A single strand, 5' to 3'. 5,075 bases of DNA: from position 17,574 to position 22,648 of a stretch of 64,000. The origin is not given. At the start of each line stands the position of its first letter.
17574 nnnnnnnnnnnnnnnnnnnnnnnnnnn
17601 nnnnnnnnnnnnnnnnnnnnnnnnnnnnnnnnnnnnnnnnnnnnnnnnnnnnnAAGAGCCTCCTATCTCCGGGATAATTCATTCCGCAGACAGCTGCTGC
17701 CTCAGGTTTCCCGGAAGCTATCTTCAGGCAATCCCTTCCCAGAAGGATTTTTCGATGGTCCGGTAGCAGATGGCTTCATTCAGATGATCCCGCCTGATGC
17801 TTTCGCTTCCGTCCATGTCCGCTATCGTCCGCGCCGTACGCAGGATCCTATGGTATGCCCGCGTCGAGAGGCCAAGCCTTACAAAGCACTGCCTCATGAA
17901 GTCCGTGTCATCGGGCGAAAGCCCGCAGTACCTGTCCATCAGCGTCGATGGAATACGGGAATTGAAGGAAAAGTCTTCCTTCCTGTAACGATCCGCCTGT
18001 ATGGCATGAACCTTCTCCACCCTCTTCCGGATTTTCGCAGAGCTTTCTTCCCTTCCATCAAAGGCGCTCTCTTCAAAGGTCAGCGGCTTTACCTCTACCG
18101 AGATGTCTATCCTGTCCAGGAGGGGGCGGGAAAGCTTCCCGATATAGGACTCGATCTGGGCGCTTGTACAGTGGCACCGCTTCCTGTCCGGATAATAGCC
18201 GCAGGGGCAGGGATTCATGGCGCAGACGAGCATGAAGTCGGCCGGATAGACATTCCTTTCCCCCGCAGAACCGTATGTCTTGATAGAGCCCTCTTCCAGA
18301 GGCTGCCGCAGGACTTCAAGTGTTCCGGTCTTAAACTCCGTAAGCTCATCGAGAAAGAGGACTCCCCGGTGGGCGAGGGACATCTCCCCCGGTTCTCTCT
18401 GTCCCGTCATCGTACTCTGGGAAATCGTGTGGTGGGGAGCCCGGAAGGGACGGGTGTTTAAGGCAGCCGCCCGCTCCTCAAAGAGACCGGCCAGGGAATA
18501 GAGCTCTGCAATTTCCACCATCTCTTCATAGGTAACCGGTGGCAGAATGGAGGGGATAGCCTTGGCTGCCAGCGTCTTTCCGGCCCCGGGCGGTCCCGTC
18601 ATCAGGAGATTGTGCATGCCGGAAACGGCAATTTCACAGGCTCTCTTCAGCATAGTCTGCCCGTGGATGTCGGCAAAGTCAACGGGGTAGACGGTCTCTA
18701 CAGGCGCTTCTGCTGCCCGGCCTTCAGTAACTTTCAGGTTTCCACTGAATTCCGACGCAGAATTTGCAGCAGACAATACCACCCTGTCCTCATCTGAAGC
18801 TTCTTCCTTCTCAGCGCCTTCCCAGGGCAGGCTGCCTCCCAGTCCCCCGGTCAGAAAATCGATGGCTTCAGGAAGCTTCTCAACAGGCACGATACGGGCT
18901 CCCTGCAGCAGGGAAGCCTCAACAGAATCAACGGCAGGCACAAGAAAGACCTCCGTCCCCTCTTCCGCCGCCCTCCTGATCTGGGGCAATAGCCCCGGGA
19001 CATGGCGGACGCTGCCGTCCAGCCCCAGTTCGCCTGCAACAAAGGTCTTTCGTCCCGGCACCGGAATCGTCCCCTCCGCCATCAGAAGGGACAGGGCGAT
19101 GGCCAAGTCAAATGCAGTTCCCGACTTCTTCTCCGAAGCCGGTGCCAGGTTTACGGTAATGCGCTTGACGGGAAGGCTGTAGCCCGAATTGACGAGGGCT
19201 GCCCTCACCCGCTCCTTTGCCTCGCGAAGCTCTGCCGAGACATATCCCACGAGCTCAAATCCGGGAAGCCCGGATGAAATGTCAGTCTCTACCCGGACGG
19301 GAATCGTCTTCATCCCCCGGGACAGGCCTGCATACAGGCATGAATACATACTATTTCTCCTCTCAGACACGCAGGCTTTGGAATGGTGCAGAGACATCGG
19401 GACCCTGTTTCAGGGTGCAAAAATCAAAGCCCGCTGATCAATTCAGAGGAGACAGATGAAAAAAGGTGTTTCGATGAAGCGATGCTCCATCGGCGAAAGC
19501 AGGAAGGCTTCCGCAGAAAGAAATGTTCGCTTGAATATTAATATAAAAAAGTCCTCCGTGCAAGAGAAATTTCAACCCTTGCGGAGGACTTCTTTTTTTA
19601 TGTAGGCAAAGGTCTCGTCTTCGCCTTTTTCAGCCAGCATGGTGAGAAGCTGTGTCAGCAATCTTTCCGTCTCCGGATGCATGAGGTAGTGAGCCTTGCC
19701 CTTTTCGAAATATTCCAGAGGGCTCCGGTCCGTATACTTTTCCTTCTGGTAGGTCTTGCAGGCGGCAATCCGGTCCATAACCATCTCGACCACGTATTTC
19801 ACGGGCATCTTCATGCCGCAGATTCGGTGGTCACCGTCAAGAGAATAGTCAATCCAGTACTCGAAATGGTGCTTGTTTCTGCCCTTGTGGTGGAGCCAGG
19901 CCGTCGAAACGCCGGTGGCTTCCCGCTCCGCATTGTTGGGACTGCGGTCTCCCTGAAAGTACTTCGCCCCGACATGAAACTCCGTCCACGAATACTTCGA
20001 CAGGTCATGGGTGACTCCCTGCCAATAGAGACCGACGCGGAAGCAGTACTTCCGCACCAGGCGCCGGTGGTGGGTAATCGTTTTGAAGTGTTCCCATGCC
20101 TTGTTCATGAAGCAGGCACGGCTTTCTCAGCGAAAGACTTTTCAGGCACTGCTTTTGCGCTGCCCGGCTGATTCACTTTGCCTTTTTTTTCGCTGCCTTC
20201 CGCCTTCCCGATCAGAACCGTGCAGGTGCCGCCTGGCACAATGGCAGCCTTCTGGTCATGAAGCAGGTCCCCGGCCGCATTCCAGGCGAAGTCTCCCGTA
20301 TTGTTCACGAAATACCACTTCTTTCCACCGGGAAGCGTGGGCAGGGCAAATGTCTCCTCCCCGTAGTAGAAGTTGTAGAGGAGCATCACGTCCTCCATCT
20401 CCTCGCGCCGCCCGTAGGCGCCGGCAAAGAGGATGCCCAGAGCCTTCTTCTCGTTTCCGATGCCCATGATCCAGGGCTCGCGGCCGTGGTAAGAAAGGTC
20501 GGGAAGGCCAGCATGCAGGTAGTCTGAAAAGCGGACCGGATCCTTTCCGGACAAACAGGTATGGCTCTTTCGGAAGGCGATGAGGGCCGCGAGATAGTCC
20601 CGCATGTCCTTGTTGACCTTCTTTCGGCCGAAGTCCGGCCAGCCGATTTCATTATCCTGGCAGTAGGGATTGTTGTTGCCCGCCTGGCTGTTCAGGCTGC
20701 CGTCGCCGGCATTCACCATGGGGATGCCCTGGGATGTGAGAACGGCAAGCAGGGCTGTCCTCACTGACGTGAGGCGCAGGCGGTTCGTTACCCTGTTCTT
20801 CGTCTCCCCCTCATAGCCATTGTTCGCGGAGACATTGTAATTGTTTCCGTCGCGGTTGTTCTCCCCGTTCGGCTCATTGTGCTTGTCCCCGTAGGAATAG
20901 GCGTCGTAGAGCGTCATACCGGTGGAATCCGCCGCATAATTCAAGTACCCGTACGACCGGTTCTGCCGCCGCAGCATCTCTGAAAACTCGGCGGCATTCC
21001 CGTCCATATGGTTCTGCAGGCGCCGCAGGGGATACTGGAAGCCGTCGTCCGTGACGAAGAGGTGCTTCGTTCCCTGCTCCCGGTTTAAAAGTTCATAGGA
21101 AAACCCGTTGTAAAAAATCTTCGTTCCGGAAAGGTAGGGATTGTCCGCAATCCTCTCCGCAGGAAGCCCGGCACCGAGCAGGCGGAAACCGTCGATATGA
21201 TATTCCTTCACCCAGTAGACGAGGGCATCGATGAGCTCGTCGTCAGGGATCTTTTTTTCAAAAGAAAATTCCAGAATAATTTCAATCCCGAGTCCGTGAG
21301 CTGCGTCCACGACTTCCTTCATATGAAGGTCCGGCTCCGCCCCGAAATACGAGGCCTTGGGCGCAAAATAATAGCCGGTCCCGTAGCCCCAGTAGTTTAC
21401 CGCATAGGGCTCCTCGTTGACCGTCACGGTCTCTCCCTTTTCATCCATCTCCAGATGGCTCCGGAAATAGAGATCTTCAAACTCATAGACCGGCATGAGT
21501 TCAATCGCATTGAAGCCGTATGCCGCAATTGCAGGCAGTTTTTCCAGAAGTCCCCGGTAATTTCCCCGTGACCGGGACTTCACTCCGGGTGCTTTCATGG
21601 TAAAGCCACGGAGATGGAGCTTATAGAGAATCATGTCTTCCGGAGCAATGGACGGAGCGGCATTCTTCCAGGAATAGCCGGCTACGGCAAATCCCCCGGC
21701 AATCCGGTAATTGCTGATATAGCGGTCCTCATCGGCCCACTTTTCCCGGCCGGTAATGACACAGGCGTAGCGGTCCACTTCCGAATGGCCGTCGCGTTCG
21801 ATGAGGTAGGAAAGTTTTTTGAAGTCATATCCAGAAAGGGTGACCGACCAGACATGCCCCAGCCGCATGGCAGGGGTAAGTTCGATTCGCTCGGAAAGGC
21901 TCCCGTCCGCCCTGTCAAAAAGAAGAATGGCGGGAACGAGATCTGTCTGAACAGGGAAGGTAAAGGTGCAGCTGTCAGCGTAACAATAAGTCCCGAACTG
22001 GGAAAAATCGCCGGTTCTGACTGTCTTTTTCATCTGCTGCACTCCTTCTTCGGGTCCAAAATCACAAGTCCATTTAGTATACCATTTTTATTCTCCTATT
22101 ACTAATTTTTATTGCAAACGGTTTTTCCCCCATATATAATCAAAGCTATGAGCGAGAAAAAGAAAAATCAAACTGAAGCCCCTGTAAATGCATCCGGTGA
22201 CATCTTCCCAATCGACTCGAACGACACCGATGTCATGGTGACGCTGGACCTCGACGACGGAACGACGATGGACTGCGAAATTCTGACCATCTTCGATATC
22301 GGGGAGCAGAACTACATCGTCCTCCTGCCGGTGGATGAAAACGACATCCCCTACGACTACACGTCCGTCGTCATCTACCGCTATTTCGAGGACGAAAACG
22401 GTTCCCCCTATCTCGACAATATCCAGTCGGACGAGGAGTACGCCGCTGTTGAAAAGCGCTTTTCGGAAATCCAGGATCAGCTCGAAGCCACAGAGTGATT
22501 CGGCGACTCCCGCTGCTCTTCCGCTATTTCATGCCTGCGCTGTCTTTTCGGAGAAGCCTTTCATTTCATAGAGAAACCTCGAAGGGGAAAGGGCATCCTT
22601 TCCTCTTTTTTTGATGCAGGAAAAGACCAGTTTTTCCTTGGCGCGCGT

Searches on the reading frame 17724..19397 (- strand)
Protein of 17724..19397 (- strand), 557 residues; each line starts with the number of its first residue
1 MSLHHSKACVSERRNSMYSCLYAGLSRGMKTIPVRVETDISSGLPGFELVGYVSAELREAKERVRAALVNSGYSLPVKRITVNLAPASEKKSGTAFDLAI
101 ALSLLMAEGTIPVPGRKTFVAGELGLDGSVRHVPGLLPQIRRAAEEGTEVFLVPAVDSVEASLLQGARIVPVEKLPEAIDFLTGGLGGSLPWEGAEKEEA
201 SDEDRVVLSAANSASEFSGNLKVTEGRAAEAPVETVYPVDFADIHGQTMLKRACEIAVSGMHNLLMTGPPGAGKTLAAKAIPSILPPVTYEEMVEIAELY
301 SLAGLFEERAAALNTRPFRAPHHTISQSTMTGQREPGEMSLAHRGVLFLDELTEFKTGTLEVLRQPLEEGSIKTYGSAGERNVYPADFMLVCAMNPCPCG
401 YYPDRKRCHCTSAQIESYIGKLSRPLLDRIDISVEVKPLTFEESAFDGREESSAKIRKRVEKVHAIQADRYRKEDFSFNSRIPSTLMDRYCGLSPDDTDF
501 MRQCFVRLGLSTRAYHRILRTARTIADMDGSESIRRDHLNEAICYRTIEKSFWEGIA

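Call 94: search_protein_families(library=pfam, proteins=[window:17724-19397:-], max_evalue=1e-8)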
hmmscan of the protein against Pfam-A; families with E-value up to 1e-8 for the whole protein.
window:17724-19397:- (557 aa): 3 families
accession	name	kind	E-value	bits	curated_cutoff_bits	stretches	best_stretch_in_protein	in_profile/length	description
PF01078.27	Mg_chelatase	-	8.5e-77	257.7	20.3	1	240-442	1-205/207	Magnesium chelatase, subunit ChlI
PF13541.12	ChlI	-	1.8e-37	128.3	27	1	36-155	1-119/121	Subunit ChlI of Mg-chelatase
PF13335.12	Mg_chelatase_C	-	5.5e-30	104.2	26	1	450-546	1-94/94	Magnesium chelatase, subunit ChlI C-terminal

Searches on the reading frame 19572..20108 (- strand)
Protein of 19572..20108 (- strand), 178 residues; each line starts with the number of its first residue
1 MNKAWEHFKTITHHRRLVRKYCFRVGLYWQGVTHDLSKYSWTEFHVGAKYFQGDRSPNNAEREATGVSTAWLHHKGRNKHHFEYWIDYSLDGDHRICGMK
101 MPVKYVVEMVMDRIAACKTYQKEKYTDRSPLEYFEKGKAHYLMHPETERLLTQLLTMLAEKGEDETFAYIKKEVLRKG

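Call 94: search_protein_families(library=pfam, proteins=[window:19572-20108:-], max_evalue=1e-8)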
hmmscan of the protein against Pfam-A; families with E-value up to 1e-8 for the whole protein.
window:19572-20108:- (178 aa): 1 family
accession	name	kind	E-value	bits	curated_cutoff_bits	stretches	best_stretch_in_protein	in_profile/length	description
PF18907.5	DUF5662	-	1.9e-38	132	27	1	4-156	2-155/156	Family of unknown function (DUF5662)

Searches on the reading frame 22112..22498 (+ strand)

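Call 94: search_protein_families(library=pfam, proteins=[window:22112-22498:+], max_evalue=1e-8)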
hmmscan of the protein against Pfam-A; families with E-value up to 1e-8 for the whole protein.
window:22112-22498:+ (128 aa): 1 family
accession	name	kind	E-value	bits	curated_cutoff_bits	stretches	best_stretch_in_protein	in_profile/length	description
PF06949.16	DUF1292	-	1.6e-19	71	24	1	48-120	1-73/75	Protein of unknown function (DUF1292)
